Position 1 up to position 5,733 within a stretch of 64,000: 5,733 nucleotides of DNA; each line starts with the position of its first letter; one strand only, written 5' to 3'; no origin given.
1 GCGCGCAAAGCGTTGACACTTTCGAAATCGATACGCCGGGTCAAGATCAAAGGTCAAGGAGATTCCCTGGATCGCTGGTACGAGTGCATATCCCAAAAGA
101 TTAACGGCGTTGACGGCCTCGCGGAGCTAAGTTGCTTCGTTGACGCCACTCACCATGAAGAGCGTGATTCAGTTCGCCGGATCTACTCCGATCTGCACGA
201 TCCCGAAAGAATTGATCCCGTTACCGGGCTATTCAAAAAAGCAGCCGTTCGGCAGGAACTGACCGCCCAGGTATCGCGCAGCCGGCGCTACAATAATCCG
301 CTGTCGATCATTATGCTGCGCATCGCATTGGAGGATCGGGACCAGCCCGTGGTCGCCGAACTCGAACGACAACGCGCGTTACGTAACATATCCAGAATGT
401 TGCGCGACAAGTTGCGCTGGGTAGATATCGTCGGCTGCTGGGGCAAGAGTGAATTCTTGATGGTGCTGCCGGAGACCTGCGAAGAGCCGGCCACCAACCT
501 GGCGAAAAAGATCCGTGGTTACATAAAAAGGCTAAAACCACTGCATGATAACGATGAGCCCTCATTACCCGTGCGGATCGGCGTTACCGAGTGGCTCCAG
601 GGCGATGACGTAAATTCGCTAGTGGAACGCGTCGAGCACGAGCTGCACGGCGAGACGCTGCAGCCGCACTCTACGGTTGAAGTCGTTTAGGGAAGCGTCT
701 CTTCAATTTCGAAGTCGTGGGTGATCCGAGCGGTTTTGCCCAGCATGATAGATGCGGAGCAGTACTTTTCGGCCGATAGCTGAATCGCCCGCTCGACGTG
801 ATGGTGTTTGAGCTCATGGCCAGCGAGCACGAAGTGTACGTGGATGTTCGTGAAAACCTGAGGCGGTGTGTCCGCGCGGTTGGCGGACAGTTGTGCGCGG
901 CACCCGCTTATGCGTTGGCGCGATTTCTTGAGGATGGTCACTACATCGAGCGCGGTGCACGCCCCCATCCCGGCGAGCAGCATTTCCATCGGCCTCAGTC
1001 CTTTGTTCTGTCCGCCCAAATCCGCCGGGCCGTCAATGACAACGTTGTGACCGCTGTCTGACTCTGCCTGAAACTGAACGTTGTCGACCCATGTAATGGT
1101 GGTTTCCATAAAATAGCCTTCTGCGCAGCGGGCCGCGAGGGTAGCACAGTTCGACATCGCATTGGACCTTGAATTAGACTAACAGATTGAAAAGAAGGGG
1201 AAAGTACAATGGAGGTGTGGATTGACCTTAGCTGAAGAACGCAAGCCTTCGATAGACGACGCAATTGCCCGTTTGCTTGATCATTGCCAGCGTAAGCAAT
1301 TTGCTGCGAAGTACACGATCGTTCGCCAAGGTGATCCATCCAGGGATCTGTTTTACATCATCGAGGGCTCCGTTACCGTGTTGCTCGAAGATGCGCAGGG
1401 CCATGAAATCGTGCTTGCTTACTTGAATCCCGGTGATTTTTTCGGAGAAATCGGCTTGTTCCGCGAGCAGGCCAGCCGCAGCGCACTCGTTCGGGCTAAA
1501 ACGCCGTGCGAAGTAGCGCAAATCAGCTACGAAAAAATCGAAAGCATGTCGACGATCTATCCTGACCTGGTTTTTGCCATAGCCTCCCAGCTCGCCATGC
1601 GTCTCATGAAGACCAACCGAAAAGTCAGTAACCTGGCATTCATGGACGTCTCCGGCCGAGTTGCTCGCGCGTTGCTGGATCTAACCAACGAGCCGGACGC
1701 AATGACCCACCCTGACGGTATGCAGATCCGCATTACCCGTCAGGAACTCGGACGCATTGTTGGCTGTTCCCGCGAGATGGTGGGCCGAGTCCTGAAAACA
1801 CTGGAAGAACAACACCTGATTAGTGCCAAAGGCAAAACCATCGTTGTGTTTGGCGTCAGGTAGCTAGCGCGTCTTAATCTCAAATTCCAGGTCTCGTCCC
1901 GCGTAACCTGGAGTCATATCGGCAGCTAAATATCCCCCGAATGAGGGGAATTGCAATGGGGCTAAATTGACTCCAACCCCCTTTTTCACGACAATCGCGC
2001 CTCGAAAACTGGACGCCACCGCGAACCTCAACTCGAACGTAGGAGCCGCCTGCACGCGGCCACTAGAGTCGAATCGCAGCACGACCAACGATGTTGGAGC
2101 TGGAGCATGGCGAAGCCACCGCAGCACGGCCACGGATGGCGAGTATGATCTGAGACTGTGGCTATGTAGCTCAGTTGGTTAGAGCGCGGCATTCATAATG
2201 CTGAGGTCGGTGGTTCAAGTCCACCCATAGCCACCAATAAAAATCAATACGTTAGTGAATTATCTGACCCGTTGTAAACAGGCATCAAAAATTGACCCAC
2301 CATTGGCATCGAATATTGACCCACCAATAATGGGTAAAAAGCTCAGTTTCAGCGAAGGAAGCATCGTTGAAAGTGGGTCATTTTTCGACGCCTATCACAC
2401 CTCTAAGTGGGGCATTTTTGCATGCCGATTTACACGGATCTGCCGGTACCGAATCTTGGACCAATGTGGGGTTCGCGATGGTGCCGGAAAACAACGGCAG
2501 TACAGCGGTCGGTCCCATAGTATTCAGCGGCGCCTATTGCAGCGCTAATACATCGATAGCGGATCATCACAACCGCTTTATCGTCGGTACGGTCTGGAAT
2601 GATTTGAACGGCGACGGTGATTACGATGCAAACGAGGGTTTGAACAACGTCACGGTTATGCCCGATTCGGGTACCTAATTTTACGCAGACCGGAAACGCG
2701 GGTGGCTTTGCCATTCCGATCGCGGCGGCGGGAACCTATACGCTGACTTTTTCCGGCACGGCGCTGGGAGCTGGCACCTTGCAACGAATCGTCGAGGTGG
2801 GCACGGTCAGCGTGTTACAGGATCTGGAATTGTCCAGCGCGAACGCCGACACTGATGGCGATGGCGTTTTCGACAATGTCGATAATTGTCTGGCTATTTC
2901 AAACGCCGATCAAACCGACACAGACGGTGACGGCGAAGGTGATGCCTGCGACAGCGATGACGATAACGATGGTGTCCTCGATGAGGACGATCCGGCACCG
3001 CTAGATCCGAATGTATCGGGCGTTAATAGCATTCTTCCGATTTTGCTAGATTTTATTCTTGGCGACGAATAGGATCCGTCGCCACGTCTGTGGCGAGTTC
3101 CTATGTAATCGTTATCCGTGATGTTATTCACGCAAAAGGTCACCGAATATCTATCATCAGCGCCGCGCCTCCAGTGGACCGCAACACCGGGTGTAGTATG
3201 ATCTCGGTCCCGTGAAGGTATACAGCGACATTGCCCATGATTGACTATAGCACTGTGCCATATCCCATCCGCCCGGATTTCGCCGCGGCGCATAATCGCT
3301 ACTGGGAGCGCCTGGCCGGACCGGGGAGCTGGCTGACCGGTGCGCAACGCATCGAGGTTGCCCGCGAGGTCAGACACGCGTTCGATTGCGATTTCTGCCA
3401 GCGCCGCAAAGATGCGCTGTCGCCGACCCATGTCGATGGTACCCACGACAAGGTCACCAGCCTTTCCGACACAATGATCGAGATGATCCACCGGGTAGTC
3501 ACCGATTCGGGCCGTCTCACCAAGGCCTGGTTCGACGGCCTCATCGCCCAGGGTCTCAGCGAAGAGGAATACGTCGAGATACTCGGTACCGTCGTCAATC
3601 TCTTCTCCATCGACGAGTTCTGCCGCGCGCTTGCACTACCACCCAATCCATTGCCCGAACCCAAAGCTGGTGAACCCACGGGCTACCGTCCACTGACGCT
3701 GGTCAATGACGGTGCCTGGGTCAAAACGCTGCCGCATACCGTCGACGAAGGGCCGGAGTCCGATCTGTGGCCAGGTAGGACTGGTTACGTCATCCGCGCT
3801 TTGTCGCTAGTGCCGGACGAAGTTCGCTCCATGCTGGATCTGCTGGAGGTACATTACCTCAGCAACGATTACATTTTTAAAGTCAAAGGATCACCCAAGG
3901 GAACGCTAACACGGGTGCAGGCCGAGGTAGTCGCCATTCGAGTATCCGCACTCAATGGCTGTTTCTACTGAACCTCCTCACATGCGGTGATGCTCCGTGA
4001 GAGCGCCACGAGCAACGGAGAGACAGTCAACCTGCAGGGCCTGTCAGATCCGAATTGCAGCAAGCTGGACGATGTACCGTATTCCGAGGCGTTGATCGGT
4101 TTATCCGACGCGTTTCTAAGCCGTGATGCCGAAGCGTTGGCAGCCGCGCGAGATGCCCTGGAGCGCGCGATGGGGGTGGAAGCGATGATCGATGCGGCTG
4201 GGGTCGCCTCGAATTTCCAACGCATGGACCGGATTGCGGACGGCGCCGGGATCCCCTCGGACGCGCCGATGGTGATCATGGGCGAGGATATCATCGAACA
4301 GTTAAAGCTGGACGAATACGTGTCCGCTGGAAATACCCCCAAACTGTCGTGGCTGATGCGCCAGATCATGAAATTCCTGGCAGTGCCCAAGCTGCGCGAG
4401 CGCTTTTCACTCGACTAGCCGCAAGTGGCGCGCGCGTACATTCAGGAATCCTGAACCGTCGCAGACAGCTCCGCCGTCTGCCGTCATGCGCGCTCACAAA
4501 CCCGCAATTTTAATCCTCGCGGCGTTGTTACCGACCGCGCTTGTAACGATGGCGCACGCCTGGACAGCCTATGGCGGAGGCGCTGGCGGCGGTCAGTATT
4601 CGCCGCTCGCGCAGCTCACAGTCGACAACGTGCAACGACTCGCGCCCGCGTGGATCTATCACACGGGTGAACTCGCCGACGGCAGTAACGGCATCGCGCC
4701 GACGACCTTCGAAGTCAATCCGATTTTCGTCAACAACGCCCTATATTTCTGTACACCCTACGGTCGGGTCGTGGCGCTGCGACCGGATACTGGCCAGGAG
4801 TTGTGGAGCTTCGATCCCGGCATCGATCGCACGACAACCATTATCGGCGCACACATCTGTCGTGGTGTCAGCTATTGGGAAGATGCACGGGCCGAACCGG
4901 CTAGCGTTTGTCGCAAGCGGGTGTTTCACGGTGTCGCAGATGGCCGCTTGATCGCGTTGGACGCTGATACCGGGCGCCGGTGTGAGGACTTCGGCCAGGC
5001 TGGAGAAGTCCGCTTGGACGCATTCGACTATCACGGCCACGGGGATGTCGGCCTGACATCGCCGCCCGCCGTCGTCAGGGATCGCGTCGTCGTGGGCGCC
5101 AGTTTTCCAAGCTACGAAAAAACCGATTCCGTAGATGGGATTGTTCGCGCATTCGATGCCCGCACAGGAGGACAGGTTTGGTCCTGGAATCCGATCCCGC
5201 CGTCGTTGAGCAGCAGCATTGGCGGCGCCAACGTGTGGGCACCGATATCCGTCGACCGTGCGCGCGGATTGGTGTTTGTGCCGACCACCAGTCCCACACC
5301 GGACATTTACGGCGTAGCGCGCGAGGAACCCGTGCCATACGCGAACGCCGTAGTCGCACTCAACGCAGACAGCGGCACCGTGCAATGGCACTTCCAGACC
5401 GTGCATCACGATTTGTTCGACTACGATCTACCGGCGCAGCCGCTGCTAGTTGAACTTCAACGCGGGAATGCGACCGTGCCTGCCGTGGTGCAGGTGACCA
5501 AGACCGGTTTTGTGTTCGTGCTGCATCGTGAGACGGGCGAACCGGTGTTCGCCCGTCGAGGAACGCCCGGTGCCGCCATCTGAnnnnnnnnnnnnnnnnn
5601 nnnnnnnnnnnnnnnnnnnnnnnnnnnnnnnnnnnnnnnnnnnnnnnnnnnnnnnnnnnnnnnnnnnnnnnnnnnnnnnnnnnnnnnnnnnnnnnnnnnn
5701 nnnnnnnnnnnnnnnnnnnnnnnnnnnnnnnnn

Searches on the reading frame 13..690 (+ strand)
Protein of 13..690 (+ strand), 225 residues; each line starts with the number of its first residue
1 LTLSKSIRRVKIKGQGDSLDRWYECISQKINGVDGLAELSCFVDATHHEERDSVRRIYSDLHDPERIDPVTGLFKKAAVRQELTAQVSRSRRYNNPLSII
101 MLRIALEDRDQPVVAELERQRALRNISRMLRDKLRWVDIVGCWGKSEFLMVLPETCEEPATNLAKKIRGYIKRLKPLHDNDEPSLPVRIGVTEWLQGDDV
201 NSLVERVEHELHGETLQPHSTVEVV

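Call 9: search_protein_families(library=pfam, proteins=[window:13-690:+], max_evalue=0.0001)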
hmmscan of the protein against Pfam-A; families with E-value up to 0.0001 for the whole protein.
window:13-690:+ (225 aa): 1 family
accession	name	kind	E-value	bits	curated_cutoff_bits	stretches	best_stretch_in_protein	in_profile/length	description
PF00990.26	GGDEF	-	2.2e-14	54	23.8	1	67-211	3-151/161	Diguanylate cyclase, GGDEF domain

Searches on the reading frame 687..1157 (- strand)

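Call 9: search_protein_families(library=pfam, proteins=[window:687-1157:-], max_evalue=0.0001)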
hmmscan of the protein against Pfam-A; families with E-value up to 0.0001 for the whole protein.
window:687-1157:- (156 aa): 1 family
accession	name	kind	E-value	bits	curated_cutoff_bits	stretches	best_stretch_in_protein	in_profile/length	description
PF02566.24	OsmC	-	2.6e-16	60.3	27.5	1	49-147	1-99/100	OsmC-like protein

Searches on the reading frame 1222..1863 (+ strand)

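Call 9: search_protein_families(library=pfam, proteins=[window:1222-1863:+], max_evalue=0.0001)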
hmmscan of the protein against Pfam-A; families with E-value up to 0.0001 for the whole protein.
window:1222-1863:+ (213 aa): 3 families
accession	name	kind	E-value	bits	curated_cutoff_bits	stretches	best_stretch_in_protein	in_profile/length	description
PF00027.35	cNMP_binding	-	7.6e-22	77.5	27.5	1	25-109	2-85/89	Cyclic nucleotide-binding domain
PF13545.12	HTH_Crp_2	-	4.2e-13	49.5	27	1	145-208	1-60/70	Crp-like helix-turn-helix domain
PF00325.26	Crp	-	3e-11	43.3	21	1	169-200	1-32/32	Bacterial regulatory proteins, crp family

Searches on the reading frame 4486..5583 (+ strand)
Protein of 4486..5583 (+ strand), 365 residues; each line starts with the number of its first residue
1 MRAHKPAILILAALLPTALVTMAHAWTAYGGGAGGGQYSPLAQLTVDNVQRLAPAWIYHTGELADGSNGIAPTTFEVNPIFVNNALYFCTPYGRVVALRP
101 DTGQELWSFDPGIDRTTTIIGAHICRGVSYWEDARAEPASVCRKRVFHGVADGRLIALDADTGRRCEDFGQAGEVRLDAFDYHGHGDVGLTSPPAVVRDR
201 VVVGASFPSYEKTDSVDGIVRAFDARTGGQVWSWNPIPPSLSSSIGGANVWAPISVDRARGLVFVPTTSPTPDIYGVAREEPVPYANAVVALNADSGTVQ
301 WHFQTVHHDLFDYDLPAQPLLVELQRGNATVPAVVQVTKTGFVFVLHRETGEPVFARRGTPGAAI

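Call 9: search_protein_families(library=pfam, proteins=[window:4486-5583:+], max_evalue=0.0001)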
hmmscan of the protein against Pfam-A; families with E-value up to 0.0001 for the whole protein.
window:4486-5583:+ (365 aa): 3 families
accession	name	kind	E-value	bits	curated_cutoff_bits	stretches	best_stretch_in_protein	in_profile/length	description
PF01011.28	PQQ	-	2.3e-126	423.4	26.7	1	26-355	1-336/595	Glucose/ethanol/alcohol dehydrogenase, beta-propeller domain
PF13360.13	PQQ_2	-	9.1e-16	58.7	27.6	1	93-302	3-143/233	Outer membrane protein assembly factor BamB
PF13570.13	Beta-prop_ACSF4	-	5.4e-06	26.5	133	0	79-110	139-172/329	Beta-alanine-activating enzyme, beta-propeller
